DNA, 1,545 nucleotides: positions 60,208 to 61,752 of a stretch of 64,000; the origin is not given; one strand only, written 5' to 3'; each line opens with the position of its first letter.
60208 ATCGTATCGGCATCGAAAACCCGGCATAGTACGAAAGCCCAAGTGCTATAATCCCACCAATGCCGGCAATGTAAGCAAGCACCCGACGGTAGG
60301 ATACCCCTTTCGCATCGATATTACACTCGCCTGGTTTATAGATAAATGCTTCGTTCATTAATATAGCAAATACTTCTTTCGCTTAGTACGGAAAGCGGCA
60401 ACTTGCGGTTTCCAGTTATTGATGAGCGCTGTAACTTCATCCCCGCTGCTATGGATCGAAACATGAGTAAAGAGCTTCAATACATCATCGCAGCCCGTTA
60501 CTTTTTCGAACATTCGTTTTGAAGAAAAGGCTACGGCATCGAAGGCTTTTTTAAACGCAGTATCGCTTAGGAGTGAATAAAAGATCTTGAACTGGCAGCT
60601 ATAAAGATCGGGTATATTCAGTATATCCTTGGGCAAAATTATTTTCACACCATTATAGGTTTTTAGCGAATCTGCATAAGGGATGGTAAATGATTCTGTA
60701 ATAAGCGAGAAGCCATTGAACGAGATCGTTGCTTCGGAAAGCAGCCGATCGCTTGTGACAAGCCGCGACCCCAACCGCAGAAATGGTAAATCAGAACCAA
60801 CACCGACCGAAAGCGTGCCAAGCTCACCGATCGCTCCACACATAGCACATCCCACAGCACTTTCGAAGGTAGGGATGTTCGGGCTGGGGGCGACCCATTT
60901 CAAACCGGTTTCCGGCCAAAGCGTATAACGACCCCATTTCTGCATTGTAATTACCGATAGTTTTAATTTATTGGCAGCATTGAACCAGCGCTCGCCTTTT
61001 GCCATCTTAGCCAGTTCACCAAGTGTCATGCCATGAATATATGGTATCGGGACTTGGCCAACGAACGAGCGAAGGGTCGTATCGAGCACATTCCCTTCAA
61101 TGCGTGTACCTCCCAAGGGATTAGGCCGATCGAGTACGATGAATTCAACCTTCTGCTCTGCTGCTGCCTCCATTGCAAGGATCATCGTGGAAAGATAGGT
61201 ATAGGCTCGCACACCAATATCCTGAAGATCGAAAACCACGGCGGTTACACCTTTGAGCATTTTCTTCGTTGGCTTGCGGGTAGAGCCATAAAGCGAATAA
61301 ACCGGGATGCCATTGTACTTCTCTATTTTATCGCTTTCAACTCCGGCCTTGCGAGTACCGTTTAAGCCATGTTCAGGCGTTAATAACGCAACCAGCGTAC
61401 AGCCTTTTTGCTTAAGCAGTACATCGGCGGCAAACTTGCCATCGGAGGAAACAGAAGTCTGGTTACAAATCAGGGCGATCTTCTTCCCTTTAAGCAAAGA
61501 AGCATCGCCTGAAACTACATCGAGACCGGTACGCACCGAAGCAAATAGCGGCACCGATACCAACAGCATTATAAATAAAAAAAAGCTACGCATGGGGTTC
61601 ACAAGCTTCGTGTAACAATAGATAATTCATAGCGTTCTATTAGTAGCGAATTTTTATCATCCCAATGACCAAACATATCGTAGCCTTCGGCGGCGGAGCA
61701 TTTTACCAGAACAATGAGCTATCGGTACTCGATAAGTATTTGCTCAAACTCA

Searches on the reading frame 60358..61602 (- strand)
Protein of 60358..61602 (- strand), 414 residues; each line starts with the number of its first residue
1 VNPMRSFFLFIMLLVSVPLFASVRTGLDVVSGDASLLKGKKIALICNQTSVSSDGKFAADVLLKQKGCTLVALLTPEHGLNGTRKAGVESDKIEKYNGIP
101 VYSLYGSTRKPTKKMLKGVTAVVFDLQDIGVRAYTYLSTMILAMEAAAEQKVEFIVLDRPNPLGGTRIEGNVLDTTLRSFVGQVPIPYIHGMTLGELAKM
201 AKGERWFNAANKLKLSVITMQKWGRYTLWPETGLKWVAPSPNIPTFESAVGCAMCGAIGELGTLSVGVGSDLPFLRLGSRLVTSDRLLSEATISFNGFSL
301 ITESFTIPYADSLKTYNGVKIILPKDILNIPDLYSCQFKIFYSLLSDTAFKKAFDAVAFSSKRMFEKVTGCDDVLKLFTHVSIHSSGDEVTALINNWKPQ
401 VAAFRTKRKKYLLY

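Call 69: search_protein_families(library=pfam, proteins=[window:60358-61602:-], max_evalue=0.001)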
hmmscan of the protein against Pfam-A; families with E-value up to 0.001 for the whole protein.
window:60358-61602:- (414 aa): 2 families
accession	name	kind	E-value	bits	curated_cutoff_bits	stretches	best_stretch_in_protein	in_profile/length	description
PF07075.17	NamZ_N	-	8.9e-80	267.3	26.9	1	42-246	1-202/203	Exo-beta-N-acetylmuramidase NamZ, N-terminal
PF20732.2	NamZ_C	-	4.6e-12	47.4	25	1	260-414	10-152/152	Exo-beta-N-acetylmuramidase NamZ, C-terminal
